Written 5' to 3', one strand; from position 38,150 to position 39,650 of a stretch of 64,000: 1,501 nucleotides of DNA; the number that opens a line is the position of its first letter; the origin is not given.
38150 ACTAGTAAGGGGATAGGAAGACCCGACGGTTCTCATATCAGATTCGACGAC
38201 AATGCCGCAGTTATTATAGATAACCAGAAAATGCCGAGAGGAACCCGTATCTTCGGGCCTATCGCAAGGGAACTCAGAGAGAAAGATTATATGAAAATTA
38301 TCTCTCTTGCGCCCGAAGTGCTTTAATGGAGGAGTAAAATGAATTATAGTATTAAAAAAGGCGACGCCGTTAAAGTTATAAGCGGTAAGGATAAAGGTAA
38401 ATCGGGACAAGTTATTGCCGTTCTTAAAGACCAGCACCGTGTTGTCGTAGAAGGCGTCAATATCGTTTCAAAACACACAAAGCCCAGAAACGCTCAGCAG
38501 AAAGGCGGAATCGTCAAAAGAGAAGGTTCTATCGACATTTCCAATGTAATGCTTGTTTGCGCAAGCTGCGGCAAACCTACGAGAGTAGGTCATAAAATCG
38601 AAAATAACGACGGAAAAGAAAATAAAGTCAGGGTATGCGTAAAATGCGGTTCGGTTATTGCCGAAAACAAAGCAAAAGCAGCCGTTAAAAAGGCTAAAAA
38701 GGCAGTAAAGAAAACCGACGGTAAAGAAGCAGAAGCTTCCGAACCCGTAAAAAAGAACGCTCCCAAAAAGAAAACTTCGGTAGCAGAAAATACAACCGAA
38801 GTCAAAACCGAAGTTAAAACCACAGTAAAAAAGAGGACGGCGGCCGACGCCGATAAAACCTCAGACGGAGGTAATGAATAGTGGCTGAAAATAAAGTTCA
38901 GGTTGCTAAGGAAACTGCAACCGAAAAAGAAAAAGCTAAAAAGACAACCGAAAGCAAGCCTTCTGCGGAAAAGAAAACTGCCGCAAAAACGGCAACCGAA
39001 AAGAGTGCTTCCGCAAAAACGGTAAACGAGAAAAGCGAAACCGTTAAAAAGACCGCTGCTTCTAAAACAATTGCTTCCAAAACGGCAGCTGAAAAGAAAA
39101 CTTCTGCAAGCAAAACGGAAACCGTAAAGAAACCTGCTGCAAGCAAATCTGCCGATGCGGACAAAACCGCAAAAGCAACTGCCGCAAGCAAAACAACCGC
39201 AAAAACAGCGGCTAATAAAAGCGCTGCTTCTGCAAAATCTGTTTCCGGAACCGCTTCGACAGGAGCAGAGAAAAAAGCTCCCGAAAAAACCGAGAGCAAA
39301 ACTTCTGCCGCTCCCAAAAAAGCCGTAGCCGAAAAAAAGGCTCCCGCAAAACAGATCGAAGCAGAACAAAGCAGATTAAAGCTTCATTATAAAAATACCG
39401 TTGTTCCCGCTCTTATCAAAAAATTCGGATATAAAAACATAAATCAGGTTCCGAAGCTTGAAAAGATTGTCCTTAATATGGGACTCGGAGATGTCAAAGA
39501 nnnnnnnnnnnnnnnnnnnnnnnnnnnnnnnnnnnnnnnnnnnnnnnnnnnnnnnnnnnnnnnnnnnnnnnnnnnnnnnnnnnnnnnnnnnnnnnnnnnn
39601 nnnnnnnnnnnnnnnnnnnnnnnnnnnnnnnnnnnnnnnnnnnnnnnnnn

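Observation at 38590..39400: Low-complexity Lys/Ala/Thr-rich segment spanning the rplX-rplE junction extends both L24 and L5; L24 also gains a Cys4 motif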

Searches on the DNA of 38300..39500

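Call 39: search_rna_families(source=window, start=38300, end=39500, threshold=evalue, max_evalue=10, show_alignments=3)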
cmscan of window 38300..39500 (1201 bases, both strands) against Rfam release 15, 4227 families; matches with E-value up to 10: 3.
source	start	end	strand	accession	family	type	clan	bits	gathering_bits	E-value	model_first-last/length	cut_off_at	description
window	39269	39332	-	RF02837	anti-hemB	Gene; sRNA;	-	17.5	49.5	0.32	1-81/81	no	Burkholderia RNA 7 (anti-hemB)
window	38923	38964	-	RF00489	ctRNA_p42d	Gene; antisense;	-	16.7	50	2.2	1-46/46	no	ctRNA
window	39238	39338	-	RF04164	MIR1507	Gene; miRNA;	-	14.3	73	8.2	1-107/107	no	MIR1507 microRNA precursor family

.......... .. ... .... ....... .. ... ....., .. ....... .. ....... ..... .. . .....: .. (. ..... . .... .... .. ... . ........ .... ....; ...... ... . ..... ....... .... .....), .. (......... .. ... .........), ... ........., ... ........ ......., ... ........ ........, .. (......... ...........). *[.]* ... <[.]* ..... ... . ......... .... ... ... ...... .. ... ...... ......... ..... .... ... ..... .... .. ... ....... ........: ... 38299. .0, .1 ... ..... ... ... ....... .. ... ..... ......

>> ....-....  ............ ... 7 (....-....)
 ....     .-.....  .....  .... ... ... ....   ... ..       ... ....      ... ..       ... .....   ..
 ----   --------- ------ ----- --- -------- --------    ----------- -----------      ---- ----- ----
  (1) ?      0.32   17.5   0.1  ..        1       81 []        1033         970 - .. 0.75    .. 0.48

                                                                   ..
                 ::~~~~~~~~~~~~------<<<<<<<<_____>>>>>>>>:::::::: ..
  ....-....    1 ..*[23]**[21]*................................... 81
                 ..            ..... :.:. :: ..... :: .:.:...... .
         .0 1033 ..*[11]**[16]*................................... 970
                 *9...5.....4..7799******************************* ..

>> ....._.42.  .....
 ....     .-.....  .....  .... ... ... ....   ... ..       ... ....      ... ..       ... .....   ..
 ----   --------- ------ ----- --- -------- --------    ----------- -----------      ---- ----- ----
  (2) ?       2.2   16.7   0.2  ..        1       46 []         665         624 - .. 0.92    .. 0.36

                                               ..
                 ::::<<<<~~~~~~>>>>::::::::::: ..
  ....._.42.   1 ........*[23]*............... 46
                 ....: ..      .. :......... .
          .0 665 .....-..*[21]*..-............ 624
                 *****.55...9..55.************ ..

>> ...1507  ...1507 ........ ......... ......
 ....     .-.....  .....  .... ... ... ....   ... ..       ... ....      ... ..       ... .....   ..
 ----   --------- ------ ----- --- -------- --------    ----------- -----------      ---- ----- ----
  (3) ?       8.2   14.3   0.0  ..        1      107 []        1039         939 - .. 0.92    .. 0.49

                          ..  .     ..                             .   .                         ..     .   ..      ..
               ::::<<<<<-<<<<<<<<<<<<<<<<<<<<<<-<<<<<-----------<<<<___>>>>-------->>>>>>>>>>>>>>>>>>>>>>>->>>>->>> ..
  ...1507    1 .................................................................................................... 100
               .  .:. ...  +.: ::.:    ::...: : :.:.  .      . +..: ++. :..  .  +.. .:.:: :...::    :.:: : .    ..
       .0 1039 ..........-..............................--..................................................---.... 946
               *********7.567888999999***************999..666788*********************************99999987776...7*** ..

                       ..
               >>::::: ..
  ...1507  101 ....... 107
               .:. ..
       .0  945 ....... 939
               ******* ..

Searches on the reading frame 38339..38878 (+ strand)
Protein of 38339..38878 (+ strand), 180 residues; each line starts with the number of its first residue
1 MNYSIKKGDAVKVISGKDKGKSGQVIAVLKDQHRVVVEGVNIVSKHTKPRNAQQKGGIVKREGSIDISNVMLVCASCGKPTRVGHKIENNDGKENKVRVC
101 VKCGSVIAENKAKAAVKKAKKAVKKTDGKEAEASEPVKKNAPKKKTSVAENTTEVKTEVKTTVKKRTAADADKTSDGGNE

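Call 4: search_protein_families(library=pfam, proteins=[window:38339-38878:+], max_evalue=0.01)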
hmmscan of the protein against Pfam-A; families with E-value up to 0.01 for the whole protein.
window:38339-38878:+ (180 aa): 6 families
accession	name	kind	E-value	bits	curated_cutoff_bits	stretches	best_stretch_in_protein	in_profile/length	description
PF17136.10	ribosomal_L24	-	6.9e-27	94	27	1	40-107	1-65/65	Ribosomal proteins 50S L24/mitochondrial 39S L24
PF00467.35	KOW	-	7.5e-07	29.2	22.3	1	7-38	1-32/32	KOW motif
PF23291.1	KOW4_SPT5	-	0.00019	21.7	27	1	3-30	7-34/55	Transcription elongation factor SPT5, fourth KOW domain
PF08271.17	Zn_Ribbon_TF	-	0.00077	19.4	29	0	97-116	20-38/43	TFIIB zinc-binding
PF23287.1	KOW7_SPT5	-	0.0015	18.7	27.1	1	6-28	4-26/52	Transcription elongation factor SPT5, seventh KOW domain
PF12674.12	Zn_ribbon_2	-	0.0053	17.9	22.5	1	73-142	1-75/81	Putative zinc ribbon domain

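Call 5: search_solved_structures(query=window:38339-38878:+, show_alignments=3)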
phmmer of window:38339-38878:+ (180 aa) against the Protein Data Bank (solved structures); distinct sequences matched with E-value up to 0.001: 80 (the best 60 are shown).
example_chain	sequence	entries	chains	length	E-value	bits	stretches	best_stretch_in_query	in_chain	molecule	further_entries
7nhn_X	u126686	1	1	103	1.6e-27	99.8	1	5-107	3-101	50S ribosomal protein L24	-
8uu4_W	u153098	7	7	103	2e-27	99.5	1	5-107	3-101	Large ribosomal subunit protein uL24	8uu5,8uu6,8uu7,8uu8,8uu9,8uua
8a57_X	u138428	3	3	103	2.3e-27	99.3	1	5-107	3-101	50S ribosomal protein L24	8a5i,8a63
4wce_R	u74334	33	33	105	9.6e-26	94.1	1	5-110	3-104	50S ribosomal protein L24 | Large ribosomal subunit protein uL24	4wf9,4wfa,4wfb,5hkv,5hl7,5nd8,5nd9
7asm_S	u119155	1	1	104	1.2e-25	93.7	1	5-109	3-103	50S ribosomal protein L24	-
5tcu_L7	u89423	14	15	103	1.9e-25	93.1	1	5-109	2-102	50S ribosomal protein L24 | Large ribosomal subunit protein uL24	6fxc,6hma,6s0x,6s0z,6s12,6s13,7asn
5t7v_L7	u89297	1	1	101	3.9e-25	92.1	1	5-106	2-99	50S ribosomal protein L24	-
6wqn_G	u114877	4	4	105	5.6e-25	91.6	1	5-110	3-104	50S ribosomal protein L24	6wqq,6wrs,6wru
5li0_X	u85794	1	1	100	6.2e-25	91.4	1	5-106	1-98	50S ribosomal protein L24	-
3j3v_U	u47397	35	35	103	9.1e-25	90.9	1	5-107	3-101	50S ribosomal protein L24 | 50S ribosomal protein uL24 | Large ribosomal subunit protein uL24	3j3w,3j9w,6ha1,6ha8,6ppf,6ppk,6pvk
6htq_U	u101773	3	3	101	1.2e-24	90.4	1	5-106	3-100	50S ribosomal protein L24 | Large ribosomal subunit protein uL24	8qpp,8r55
5njt_n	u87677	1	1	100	1.8e-24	89.9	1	5-106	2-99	50S ribosomal protein L24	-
9rvc_t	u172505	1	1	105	1.9e-24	89.8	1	5-110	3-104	Large ribosomal subunit protein uL24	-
7p7r_X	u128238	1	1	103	9.7e-23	84.3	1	5-107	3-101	50S ribosomal protein L24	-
7nhk_X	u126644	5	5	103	1.2e-22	84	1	5-107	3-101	50S ribosomal protein L24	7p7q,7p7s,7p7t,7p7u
6o8w_V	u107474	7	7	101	1.5e-22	83.7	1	5-106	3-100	50S ribosomal protein L24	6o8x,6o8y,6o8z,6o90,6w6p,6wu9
4v7p_BU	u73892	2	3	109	1.5e-21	80.4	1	4-107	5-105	50S ribosomal protein L24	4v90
10px_1Y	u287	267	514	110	1.6e-21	80.4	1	4-107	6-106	50S ribosomal protein L24 | 50S ribosomal protein L23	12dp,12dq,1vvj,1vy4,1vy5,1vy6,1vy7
4v9j_BY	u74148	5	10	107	2.2e-21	79.9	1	4-107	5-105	50S ribosomal protein L24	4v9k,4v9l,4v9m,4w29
7jil_U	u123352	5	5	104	2.3e-21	79.8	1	4-100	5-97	50S ribosomal protein L24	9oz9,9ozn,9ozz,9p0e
4zer_1Y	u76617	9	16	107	2.8e-21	79.6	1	4-106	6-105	50S ribosomal protein L24 | Large ribosomal subunit protein uL24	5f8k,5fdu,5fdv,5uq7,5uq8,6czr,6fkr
5v7q_U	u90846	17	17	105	3.3e-21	79.3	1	5-101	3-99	50S ribosomal protein L24 | 50S ribosomal protein uL24 | Large ribosomal subunit protein uL24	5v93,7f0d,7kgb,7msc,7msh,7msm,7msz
5o60_V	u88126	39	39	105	6.8e-21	78.3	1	5-100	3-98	50S ribosomal protein L24 | Large ribosomal subunit protein uL24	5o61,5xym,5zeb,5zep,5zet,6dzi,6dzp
4v87_AU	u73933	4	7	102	1.6e-20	77.1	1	4-104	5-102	50S ribosomal protein L24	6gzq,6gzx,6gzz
4v68_BY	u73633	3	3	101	9.5e-20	74.6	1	4-103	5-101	50S ribosomal protein L24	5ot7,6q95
9h91_U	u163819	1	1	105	6e-19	72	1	4-98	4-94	50S ribosomal protein L24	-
4v83_BU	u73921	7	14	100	8.3e-19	71.5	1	4-102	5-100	50S ribosomal protein L24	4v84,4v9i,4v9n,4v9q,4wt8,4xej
7unr_W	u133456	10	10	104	1.9e-18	70.4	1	4-96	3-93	50S ribosomal protein L24 | Large ribosomal subunit protein uL24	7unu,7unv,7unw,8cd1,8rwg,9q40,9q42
10qm_c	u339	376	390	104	2.2e-18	70.2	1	4-93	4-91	50S ribosomal protein L24 | Large ribosomal subunit protein uL24 | 50S ribosomal protein L24 1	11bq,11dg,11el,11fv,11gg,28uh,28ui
4v6y_BU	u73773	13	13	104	2.2e-18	70.2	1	4-93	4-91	50S ribosomal protein L22 | 50S ribosomal protein L24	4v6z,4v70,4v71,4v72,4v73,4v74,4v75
4v65_BO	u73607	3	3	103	2.2e-18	70.1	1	4-93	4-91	50S ribosomal protein L24 | Large ribosomal subunit protein uL24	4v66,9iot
6spb_U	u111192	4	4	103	2.2e-18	70.1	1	4-96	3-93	50S ribosomal protein L24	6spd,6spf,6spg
2rdo_U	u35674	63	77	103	3.4e-18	69.5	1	5-93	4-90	50S ribosomal protein L24 | 50S ribosomal protein L24P | Ribosomal protein L24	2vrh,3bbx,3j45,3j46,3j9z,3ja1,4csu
23wi_U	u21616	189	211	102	3.5e-18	69.5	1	5-93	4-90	Large ribosomal subunit protein uL24 | 50S ribosomal protein L24 | 50S ribosomal protein uL24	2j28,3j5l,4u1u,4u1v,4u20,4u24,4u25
6q9a_U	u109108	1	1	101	3.7e-18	69.4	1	5-93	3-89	50S ribosomal protein L24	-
4v4v_BS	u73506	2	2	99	4.6e-18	69.1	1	5-93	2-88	50S ribosomal protein L24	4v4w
6v39_T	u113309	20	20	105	1.1e-17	67.9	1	4-99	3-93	50S ribosomal protein L24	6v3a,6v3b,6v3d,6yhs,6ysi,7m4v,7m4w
8fmw_AW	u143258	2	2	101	1.4e-17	67.5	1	3-96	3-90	50S ribosomal protein L24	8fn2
4u67_R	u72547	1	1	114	2.4e-17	66.8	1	5-107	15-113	50S ribosomal protein L24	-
1nkw_S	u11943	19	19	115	2.5e-17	66.7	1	5-107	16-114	50S ribosomal protein L24 | ribosomal protein L24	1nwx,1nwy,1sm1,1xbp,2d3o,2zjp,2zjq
4v49_BS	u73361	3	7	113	3e-17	66.4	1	5-106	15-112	50S ribosomal protein L24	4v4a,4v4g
5dm6_R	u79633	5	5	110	4.5e-17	65.9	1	5-104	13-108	50S ribosomal protein L24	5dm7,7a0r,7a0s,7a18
6z1p_Ay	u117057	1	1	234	2.9e-16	63.3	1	4-131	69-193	50S ribosomal protein L24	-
5myj_BX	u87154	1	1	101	3.9e-16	62.8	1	5-106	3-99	50S ribosomal protein L24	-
6eri_AU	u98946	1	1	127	6.1e-16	62.2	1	4-107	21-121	50S ribosomal protein L24, chloroplastic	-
6xyw_Au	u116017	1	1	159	7.3e-16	61.9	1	3-108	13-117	50S ribosomal protein L24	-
8crx_t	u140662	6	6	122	9.5e-16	61.6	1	4-86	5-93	50S ribosomal protein L24 | Large ribosomal subunit protein uL24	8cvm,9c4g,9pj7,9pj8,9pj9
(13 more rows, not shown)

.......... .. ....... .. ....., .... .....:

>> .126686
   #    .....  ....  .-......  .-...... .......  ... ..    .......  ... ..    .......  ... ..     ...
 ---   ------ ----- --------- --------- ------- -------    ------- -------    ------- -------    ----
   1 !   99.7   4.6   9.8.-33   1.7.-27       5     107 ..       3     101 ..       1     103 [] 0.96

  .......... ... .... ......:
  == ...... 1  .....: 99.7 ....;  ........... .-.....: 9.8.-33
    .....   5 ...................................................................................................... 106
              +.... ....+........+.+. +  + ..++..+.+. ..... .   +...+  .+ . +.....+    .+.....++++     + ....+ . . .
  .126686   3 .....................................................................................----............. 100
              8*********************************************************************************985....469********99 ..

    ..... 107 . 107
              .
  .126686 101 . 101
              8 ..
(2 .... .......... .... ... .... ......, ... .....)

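Call 10: find_homologous_proteins(query=window:38339-38878:+, max_evalue=1e-8)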
Query window:38339-38878:+ (180 aa): 6561 proteins with E <= 1e-8 among 8000 candidates; the best 120 are listed.
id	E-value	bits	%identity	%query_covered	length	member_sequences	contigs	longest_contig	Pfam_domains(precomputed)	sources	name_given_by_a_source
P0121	1.2e-99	349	97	100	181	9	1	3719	PF17136.11,PF00467.36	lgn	-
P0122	8.0e-99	346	96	100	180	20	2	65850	PF17136.11,PF00467.36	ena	-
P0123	1.7e-87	310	87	100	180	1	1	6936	PF17136.11,PF00467.36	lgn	-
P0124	7.0e-66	239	70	100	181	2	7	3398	PF17136.11,PF00467.36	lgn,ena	-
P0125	5.8e-65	236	98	64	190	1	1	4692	PF17136.11,PF00467.36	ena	-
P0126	2.4e-42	163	64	61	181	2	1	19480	PF17136.11,PF00467.36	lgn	-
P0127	5.7e-38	149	60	60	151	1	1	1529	PF17136.11,PF00467.36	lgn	-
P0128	1.8e-37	147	58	60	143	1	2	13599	PF17136.11,PF00467.36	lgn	-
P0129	9.7e-37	145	52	98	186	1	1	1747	PF17136.11,PF00467.36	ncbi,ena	-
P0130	2.6e-36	143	61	60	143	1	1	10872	PF17136.11,PF00467.36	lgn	-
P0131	1.0e-35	141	58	59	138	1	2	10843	PF17136.11,PF00467.36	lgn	-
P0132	2.1e-35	140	64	58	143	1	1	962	PF17136.11,PF00467.36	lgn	-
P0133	4.2e-35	139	62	61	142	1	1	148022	PF17136.11,PF00467.36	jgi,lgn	jgi:large subunit ribosomal protein L24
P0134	8.2e-35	138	59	59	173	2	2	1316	PF17136.11,PF22682.3,PF00467.36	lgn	-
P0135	1.1e-34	138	57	61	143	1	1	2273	PF17136.11,PF00467.36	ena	-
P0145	6.3e-33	132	60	58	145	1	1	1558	PF17136.11,PF00467.36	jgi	jgi:large subunit ribosomal protein L24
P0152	2.0e-32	130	59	57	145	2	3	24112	PF17136.11,PF00467.36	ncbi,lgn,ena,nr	ncbi:MAG: 50S ribosomal protein L24 [Clostridia bacterium]|nr:50S ribosomal protein L24 [Clostridia 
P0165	9.1e-32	128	51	98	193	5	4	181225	PF17136.11,PF00467.36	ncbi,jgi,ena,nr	ncbi:MAG: 50S ribosomal protein L24 [Clostridiales bacterium]|nr:50S ribosomal protein L24 [Clostrid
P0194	1.7e-30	124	59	59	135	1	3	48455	PF17136.11,PF22682.3,PF00467.36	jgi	jgi:large subunit ribosomal protein L24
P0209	1.2e-29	121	56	59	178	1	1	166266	PF17136.11,PF00467.36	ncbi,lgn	ncbi:MAG: 50S ribosomal protein L24 [Spirochaetales bacterium]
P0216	1.7e-29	121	54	59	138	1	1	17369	PF17136.11,PF00467.36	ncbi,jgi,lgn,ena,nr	ncbi:MAG: 50S ribosomal protein L24 [Clostridia bacterium]|nr:50S ribosomal protein L24 [Clostridia 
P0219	2.0e-29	121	59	59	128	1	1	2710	PF17136.11,PF00467.36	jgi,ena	jgi:large subunit ribosomal protein L24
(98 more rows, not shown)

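Call 64: predict_structure(alignment_id=A1)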
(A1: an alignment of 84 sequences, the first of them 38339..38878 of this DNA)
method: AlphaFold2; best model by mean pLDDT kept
length: 180 residues; sequences in the alignment: 84
mean_pLDDT: 71.6   pTM: 0.55
mean pLDDT of the five models: 71.6, 69.9, 69.8, 69.7, 68.5
residues with pLDDT >= 90: 62; 70-90: 41; 50-70: 20; < 50: 57
segments of 3 or more residues with pLDDT < 50: 124-180
pLDDT, mean of each block of 10 residues (from residue 1): 82 93 92 92 92 89 93 89 83 80 78 60 47 42 46 41 45 45
secondary structure, 60 per line:
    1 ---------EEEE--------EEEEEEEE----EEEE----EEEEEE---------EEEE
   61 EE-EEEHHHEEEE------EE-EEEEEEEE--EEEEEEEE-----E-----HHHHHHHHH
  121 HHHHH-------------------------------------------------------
elements in order: E10-13 E22-29 E34-37 E42-47 E57-62 E64-66 E70-73 E83-90 E93-100 H112-125

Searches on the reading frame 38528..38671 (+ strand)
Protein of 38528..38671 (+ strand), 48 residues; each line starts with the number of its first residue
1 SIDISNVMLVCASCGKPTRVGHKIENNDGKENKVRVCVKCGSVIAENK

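Call 7: search_solved_structures(query=window:38528-38671:+, show_alignments=5, max_evalue=1)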
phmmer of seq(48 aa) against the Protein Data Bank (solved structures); distinct sequences matched with E-value up to 1: 53.
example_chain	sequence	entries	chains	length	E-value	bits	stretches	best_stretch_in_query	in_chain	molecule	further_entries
10px_1Y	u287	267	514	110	1.2e-06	31.5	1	4-44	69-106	50S ribosomal protein L24 | 50S ribosomal protein L23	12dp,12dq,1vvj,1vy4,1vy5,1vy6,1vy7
4v7p_BU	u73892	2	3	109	1.2e-06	31.4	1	4-44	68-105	50S ribosomal protein L24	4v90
4v9j_BY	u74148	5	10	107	1.9e-06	30.8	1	4-44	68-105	50S ribosomal protein L24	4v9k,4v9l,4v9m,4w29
4zer_1Y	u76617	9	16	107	2.3e-06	30.6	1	4-43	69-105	50S ribosomal protein L24 | Large ribosomal subunit protein uL24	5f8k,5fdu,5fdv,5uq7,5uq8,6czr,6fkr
4v87_AU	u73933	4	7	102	1.8e-05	27.8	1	4-41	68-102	50S ribosomal protein L24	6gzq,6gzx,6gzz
7nhn_X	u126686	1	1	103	4e-05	26.7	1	2-44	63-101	50S ribosomal protein L24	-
8uu4_W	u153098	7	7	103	4e-05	26.7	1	2-44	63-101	Large ribosomal subunit protein uL24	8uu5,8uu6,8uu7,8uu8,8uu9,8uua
8a57_X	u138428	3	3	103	7.6e-05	25.9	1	2-44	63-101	50S ribosomal protein L24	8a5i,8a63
9b1w_q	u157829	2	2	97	9.2e-05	25.6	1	2-37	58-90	Large ribosomal subunit protein uL24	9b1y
5o60_V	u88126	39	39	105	0.00011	25.3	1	2-37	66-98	50S ribosomal protein L24 | Large ribosomal subunit protein uL24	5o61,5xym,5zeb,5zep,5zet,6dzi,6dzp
4v68_BY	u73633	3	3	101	0.00015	25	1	4-40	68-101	50S ribosomal protein L24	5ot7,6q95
5v7q_U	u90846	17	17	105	0.00056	23.2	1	2-38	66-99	50S ribosomal protein L24 | 50S ribosomal protein uL24 | Large ribosomal subunit protein uL24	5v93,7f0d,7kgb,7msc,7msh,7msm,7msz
4v83_BU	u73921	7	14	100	0.00092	22.5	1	4-39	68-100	50S ribosomal protein L24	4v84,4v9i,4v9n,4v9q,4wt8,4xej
3j3v_U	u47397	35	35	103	0.001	22.3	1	2-44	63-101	50S ribosomal protein L24 | 50S ribosomal protein uL24 | Large ribosomal subunit protein uL24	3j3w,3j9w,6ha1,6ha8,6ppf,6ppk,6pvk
5njt_n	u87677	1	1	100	0.0017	21.7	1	2-43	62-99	50S ribosomal protein L24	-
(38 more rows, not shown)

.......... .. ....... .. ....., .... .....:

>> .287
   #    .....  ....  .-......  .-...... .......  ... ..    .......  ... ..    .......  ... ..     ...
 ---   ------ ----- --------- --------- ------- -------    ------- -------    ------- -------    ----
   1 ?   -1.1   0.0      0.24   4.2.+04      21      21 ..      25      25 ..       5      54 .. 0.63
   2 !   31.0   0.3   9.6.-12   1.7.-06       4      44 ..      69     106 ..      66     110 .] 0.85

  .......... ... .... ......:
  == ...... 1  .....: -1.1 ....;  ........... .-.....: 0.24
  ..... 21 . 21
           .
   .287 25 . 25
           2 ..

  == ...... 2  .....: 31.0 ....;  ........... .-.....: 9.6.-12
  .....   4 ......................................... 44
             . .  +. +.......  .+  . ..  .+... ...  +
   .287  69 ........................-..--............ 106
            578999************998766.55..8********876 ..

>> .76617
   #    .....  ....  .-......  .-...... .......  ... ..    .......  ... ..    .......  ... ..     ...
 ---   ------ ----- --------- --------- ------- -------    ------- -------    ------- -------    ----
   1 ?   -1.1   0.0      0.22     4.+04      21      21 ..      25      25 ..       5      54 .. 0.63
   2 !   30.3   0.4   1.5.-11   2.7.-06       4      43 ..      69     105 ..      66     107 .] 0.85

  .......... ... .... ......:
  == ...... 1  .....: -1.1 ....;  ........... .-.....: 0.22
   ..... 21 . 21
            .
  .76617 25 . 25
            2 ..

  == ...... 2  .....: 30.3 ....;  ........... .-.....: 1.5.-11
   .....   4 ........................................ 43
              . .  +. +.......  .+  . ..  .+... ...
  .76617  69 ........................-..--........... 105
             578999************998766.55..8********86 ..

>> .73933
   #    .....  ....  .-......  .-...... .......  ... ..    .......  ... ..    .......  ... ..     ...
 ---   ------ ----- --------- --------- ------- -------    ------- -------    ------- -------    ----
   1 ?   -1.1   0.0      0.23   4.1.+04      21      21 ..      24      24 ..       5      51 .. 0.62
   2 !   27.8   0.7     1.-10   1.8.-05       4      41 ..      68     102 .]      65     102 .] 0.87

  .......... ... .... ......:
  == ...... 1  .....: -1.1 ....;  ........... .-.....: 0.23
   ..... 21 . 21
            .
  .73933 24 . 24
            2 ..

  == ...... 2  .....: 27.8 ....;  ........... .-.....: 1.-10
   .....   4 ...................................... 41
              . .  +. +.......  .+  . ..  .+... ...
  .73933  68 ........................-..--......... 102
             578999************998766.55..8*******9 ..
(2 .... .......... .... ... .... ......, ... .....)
